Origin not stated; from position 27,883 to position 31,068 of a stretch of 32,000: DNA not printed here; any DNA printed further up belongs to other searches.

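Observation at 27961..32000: Candidate type IIS-like restriction-modification or defence module, cut off by the window edge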

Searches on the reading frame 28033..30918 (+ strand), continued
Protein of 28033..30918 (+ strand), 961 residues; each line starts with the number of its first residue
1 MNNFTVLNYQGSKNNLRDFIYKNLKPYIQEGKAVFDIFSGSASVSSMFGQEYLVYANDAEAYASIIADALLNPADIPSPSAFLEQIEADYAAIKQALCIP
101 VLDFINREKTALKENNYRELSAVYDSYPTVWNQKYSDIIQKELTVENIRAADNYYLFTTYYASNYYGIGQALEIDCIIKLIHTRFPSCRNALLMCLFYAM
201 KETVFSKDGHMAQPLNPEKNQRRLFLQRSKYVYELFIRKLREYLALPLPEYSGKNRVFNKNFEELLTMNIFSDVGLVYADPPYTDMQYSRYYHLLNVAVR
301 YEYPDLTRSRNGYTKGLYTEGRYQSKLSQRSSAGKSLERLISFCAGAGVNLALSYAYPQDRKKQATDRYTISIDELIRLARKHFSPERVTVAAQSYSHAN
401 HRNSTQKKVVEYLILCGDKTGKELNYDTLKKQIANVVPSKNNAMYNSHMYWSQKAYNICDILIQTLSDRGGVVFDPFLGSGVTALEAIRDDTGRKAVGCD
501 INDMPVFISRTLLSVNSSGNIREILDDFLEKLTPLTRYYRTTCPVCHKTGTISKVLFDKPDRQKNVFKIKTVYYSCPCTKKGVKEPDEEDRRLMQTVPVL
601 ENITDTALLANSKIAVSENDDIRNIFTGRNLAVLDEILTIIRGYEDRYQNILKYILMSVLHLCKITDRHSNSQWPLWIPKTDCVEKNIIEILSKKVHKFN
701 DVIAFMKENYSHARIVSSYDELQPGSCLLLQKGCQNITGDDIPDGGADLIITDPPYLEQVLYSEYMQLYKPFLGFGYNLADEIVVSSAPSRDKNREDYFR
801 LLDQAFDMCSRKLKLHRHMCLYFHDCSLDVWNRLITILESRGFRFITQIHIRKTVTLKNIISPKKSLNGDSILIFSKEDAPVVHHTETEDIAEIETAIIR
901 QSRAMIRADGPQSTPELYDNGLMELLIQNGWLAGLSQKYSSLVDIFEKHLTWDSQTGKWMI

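Call 18: find_homologous_proteins(query=L001:13398-15308:-, max_evalue=0.001)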
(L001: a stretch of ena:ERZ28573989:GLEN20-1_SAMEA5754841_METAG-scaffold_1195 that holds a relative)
Query L001:13398-15308:- (636 aa): 521 proteins with E <= 0.001 among 8000 candidates; the best 120 are listed.
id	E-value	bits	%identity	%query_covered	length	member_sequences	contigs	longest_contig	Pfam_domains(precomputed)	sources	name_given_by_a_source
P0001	0.0e+0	1417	99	99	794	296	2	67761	PF04471.19,PF01555.25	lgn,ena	-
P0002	0.0e+0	1269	88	99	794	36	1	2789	PF04471.19,PF01555.25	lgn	-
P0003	0.0e+0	1044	71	99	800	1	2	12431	PF04471.19,PF01555.25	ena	-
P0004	0.0e+0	1030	71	99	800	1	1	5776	PF04471.19,PF01555.25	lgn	-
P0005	0.0e+0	1019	70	99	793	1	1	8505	PF10356.16,PF04471.19,PF01555.25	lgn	-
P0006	2.4e-292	989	68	99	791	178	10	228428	PF04471.19,PF01555.25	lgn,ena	-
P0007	5.2e-292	988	68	99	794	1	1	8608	PF04471.19,PF01555.25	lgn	-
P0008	5.7e-292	988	67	99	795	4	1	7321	PF04471.19,PF01555.25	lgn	-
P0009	1.6e-291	986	69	99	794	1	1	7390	PF04471.19,PF01555.25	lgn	-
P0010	3.0e-291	986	69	99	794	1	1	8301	PF10356.16,PF04471.19,PF01555.25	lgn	-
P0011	3.9e-291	985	68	99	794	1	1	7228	PF04471.19,PF01555.25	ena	-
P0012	4.7e-291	985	68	99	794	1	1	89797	PF04471.19,PF01555.25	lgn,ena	-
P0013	6.8e-291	984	69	98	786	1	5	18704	PF04471.19,PF01555.25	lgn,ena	-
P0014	7.6e-291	984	68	99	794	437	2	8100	PF04471.19,PF01555.25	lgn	-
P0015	1.0e-290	984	68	99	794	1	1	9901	PF04471.19,PF01555.25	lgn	-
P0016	1.2e-290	984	68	99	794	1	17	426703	PF04471.19,PF01555.25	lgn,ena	-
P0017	1.2e-290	984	68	99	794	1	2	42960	PF04471.19,PF01555.25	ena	-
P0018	1.4e-290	983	68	99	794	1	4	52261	PF04471.19,PF01555.25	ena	-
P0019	1.6e-290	983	68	99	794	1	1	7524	PF04471.19,PF01555.25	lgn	-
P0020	1.7e-290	983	68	99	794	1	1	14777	PF04471.19,PF01555.25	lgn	-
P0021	1.9e-290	983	69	99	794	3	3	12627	PF10356.16,PF04471.19,PF01555.25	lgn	-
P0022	2.0e-290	983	69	99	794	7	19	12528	PF10356.16,PF04471.19,PF01555.25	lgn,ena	-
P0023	2.1e-290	983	68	99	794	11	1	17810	PF04471.19,PF01555.25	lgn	-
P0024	2.6e-290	983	68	99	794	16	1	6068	PF04471.19,PF01555.25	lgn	-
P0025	3.1e-290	982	68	99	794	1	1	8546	PF10356.16,PF04471.19,PF01555.25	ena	-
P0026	3.5e-290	982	68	99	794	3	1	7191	PF04471.19,PF01555.25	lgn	-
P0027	3.6e-290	982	69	99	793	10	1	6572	PF10356.16,PF04471.19,PF01555.25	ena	-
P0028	3.8e-290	982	68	99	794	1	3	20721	PF04471.19,PF01555.25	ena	-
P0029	4.3e-290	982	68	99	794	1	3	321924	PF04471.19,PF01555.25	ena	-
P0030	5.7e-290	981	68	99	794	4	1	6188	PF04471.19,PF01555.25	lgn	-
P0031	5.9e-290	981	68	99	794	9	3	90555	PF04471.19,PF01555.25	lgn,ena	-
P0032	6.9e-290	981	68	99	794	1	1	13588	PF04471.19,PF01555.25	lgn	-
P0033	9.0e-290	981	68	99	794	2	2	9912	PF04471.19,PF01555.25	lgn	-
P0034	9.5e-290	981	68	99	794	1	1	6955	PF04471.19,PF01555.25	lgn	-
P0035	1.0e-289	981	68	99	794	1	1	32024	PF04471.19,PF01555.25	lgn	-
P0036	1.2e-289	980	68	99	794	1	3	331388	PF04471.19,PF01555.25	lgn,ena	-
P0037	1.3e-289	980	68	99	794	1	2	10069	PF04471.19,PF01555.25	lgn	-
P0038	1.8e-289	980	68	99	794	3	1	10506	PF04471.19,PF01555.25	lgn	-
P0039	1.9e-289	980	68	99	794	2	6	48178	PF10356.16,PF04471.19,PF01555.25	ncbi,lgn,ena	-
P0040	2.2e-289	979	69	99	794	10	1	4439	PF10356.16,PF04471.19,PF01555.25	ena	-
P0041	2.3e-289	979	68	99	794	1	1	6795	PF04471.19,PF01555.25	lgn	-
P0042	2.3e-289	979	68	99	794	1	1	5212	PF04471.19,PF01555.25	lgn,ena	-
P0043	2.4e-289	979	68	99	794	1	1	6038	PF04471.19,PF01555.25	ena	-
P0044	2.6e-289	979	68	99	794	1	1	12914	PF04471.19,PF01555.25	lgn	-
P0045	3.4e-289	979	68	99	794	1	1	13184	PF04471.19,PF01555.25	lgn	-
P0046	3.9e-289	979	68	99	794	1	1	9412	PF04471.19,PF01555.25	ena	-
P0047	4.1e-289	979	68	99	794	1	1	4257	PF04471.19,PF01555.25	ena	-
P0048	4.4e-289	978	68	99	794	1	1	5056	PF04471.19,PF01555.25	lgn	-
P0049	4.8e-289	978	68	99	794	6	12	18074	PF04471.19,PF01555.25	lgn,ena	-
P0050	6.2e-289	978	68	99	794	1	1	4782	PF04471.19,PF01555.25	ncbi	-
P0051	6.2e-289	978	68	99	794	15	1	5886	PF04471.19,PF01555.25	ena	-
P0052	7.6e-289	978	68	99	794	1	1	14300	PF04471.19,PF01555.25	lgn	-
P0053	7.6e-289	978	68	99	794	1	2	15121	PF04471.19,PF01555.25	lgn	-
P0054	8.3e-289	978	68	99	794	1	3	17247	PF04471.19,PF01555.25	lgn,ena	-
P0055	9.0e-289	977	68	99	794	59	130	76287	PF04471.19,PF01555.25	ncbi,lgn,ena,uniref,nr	ncbi:DUF2034 domain-containing protein [Petralouisia muris]|uniref:DUF2034 domain-containing protein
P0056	9.6e-289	977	67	99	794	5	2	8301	PF04471.19,PF01555.25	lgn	-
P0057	1.2e-288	977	68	98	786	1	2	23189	PF04471.19,PF01555.25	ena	-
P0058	1.3e-288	977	68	99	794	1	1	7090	PF10356.16,PF04471.19,PF01555.25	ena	-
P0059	1.3e-288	977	68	99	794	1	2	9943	PF04471.19,PF01555.25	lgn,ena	-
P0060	1.4e-288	977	68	99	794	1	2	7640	PF04471.19,PF01555.25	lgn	-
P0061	1.4e-288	977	68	99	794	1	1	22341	PF10356.16,PF04471.19,PF01555.25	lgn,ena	-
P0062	1.5e-288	977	68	99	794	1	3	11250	PF04471.19,PF01555.25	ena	-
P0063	1.7e-288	977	68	99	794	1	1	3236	PF04471.19,PF01555.25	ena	-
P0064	1.8e-288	976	68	99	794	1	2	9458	PF04471.19,PF01555.25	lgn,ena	-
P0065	1.8e-288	976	68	99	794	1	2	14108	PF04471.19,PF01555.25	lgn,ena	-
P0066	1.9e-288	976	67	99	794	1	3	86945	PF04471.19,PF01555.25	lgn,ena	-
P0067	2.0e-288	976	68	99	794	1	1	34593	PF04471.19,PF01555.25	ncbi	-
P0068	2.0e-288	976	68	99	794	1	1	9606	PF04471.19,PF01555.25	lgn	-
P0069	2.1e-288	976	68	99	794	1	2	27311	PF04471.19,PF01555.25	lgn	-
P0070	2.1e-288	976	68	99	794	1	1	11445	PF04471.19,PF01555.25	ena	-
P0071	2.2e-288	976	68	99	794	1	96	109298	PF04471.19,PF01555.25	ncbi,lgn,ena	-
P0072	2.2e-288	976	68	99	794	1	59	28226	PF04471.19,PF01555.25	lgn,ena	-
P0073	2.2e-288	976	68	99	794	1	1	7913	PF04471.19,PF01555.25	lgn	-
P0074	2.3e-288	976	67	99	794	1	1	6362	PF04471.19,PF01555.25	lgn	-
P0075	2.5e-288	976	68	99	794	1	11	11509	PF04471.19,PF01555.25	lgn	-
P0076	2.6e-288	976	67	99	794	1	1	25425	PF04471.19,PF01555.25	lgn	-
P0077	2.8e-288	976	68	99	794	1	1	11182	PF04471.19,PF01555.25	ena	-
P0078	2.9e-288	976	68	99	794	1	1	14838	PF04471.19,PF01555.25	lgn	-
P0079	2.9e-288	976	67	99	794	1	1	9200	PF04471.19,PF01555.25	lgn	-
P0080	3.0e-288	976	68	99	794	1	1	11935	PF04471.19,PF01555.25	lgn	-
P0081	3.5e-288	975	68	99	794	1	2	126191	PF04471.19,PF01555.25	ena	-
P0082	4.0e-288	975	68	99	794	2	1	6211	PF13156.13,PF04471.19,PF01555.25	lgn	-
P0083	4.5e-288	975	68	99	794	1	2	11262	PF04471.19,PF01555.25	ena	-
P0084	4.5e-288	975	67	99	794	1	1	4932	PF04471.19,PF01555.25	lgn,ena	-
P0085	4.9e-288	975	67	99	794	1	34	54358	PF04471.19,PF01555.25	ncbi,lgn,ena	-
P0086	5.1e-288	975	67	99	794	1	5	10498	PF04471.19,PF01555.25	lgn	-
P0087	6.5e-288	975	68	99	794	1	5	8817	PF04471.19,PF01555.25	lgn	-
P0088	7.9e-288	974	68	99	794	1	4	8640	PF04471.19,PF01555.25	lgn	-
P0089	1.0e-287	974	68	99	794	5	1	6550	PF04471.19,PF01555.25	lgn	-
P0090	1.1e-287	974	68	99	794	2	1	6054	PF04471.19,PF01555.25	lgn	-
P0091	1.2e-287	974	68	99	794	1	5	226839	PF04471.19,PF01555.25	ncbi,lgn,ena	-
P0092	1.3e-287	974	68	99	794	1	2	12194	PF04471.19,PF01555.25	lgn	-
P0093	1.4e-287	974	67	99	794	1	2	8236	PF04471.19,PF01555.25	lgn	-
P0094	1.7e-287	973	68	99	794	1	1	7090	PF04471.19,PF01555.25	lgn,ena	-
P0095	1.8e-287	973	68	99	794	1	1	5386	PF04471.19,PF01555.25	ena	-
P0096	1.8e-287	973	68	99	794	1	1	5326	PF04471.19,PF01555.25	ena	-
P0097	2.1e-287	973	68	99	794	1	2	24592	PF04471.19,PF01555.25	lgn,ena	-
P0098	2.2e-287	973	68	99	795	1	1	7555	PF04471.19,PF01555.25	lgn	-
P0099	2.4e-287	973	68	99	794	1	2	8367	PF04471.19,PF01555.25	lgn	-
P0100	3.8e-287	972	68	99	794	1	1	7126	PF04471.19,PF01555.25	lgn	-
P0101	4.4e-287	972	68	97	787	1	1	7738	PF04471.19,PF01555.25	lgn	-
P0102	4.5e-287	972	68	99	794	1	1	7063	PF04471.19,PF01555.25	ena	-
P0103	4.7e-287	972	68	99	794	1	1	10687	PF04471.19,PF01555.25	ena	-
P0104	5.3e-287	972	67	99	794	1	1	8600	PF04471.19,PF01555.25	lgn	-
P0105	8.3e-287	971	67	99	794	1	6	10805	PF04471.19,PF01555.25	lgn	-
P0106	1.1e-286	971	68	99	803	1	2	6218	PF04471.19,PF01555.25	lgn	-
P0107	1.7e-286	970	68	99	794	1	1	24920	PF04471.19,PF01555.25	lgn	-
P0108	4.4e-286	969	68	99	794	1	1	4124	PF04471.19,PF01555.25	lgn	-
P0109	7.6e-286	968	67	99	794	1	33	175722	PF04471.19,PF01555.25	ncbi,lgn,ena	-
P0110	8.8e-286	968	68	99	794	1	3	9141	PF04471.19,PF01555.25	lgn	-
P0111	1.2e-285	967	67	99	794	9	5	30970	PF04471.19,PF01555.25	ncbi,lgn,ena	-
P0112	2.2e-285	966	68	99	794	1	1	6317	PF04471.19,PF01555.25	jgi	-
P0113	7.8e-285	964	67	99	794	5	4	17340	PF04471.19,PF01555.25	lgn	-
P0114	2.0e-284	963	67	99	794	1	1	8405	PF04471.19,PF01555.25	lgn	-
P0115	3.3e-284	962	67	99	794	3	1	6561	PF04471.19,PF01555.25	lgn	-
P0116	3.5e-284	962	67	99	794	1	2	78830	PF04471.19,PF01555.25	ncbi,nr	ncbi:MAG: restriction endonuclease [Butyrivibrio sp.]|nr:restriction endonuclease [Acetatifactor mur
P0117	3.9e-284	962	67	99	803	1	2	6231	PF04471.19,PF01555.25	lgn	-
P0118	4.3e-284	962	68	99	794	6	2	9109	PF04471.19,PF01555.25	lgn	-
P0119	1.1e-283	961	67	99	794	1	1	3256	PF10356.16,PF04471.19,PF01555.25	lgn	-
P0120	4.3e-283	959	67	99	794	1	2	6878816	PF04471.19,PF01555.25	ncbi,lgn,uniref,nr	ncbi:restriction endonuclease [Pseudobacteroides cellulosolvens]|uniref:Restriction endonuclease n=1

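Call 20: find_related_loci(query=P0001, collection=genome_contigs, flank=8000)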
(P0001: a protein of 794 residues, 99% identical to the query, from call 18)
Query P0001 (794 aa) in genome_contigs; peptide patterns used: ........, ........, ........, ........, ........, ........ (x = any residue, [..] = any of these).
82 stretches matched a pattern; 13 encode a relative of the query (tblastn E <= 1e-3); 13 distinct loci.
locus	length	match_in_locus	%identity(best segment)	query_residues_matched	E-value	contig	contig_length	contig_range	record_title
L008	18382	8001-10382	88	1-794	0e+0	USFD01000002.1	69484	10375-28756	uncultured Ruminococcus sp. isolate UMGS1662 genome assembly, contig: NODE_275_length_69484_cov_6.389146, whole genome s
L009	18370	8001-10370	68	1-790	0e+0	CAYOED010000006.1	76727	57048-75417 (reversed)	MAG TPA_asm: uncultured Lachnospiraceae bacterium isolate ERP125879_co2_120 genome assembly, contig: NODE_81_length_7672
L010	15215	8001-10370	69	1-790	0e+0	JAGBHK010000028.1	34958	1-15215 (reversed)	MAG: Lachnospiraceae bacterium isolate RGIG9121 Water_deer_Rectum.Co__c987524, whole genome shotgun sequence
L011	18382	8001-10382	68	1-794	0e+0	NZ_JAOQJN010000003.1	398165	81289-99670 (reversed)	Bovifimicola ammoniilytica strain Sanger_97 .13414_6_2.3, whole genome shotgun sequence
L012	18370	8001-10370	68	1-790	0e+0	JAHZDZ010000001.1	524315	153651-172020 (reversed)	MAG: Bacillota bacterium isolate HRGM_Genome_2601 HRGM_Genome_2601_1, whole genome shotgun sequence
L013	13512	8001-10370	68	1-790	0e+0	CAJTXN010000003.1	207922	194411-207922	MAG TPA_asm: uncultured Lachnospiraceae bacterium isolate MGBC121271 genome assembly, contig: MGBC121271.3, whole genome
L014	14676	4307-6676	68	1-790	0e+0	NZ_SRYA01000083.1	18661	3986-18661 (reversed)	Petralouisia muris strain NM01_1-7b NODE_83_length_18661_cov_101.078, whole genome shotgun sequence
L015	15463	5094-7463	68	1-790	0e+0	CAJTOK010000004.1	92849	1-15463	MAG TPA_asm: uncultured Lachnospiraceae bacterium isolate MGBC103936 genome assembly, contig: MGBC103936.4, whole genome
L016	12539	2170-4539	68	1-790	0e+0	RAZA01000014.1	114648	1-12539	Bacterium D16-50 strain D16-50 Scaffold14_1, whole genome shotgun sequence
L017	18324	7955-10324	68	1-790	0e+0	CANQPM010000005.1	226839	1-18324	MAG: uncultured Lachnospiraceae bacterium isolate Lapin-012__bin1 genome assembly, contig: Lapin-012__NODE_44_length_226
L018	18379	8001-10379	69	1-793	0e+0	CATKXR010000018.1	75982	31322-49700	MAG TPA_asm: uncultured Lachnospiraceae bacterium isolate MGG03618_1680015494 genome assembly, contig: ERR2844015_1158,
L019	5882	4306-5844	69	1-513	0e+0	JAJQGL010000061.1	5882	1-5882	MAG: Clostridiaceae bacterium isolate U.11_7 NODE_1541_length_5882_cov_10.916424, whole genome shotgun sequence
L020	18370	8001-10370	67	1-790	0e+0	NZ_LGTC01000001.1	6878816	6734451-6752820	Pseudobacteroides cellulosolvens ATCC 35603 = DSM 2933 ctg1, whole genome shotgun sequence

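Call 21: find_encoding_contigs(protein=P0001, flank=8000, max_places=4)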
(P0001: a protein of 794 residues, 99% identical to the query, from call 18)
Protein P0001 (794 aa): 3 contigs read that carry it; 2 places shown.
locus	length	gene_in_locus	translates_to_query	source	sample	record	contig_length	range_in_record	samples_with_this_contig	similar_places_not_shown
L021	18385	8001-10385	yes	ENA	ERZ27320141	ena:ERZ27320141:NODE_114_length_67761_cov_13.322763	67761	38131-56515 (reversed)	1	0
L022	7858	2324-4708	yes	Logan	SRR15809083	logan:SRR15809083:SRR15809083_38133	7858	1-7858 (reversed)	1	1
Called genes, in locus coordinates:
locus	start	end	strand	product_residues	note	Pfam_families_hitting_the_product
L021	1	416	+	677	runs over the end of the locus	PF09826:Beta_propel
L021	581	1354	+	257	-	PF01026:TatD_DNase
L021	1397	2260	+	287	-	PF00398:RrnaAD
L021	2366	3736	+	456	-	PF00285:Citrate_synt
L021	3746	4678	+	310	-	PF00561:Abhydrolase_1, PF12146:Hydrolase_4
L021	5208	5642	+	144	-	-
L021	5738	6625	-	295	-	PF01183:Glyco_hydro_25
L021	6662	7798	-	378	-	PF13240:Zn_Ribbon_1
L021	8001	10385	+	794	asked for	PF01555:N6_N4_Mtase (faint), PF04471:Mrr_cat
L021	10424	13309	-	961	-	PF02086:MethyltransfD12 (weak), PF01555:N6_N4_Mtase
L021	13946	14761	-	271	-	PF01183:Glyco_hydro_25, PF01476:LysM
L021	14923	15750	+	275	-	PF01520:Amidase_3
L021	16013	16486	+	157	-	PF01257:2Fe-2S_thioredx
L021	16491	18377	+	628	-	PF01257:2Fe-2S_thioredx (weak), PF01512:Complex1_51K, PF10531:SLBB (weak), PF10589:NADH_4Fe-4S, PF00037:Fer4 (weak), PF12837:Fer4_6 (weak), PF12838:Fer4_7, PF13237:Fer4_10, +4 more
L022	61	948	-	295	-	PF01183:Glyco_hydro_25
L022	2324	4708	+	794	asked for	PF01555:N6_N4_Mtase (faint), PF04471:Mrr_cat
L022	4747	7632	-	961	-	PF02086:MethyltransfD12 (weak), PF01555:N6_N4_Mtase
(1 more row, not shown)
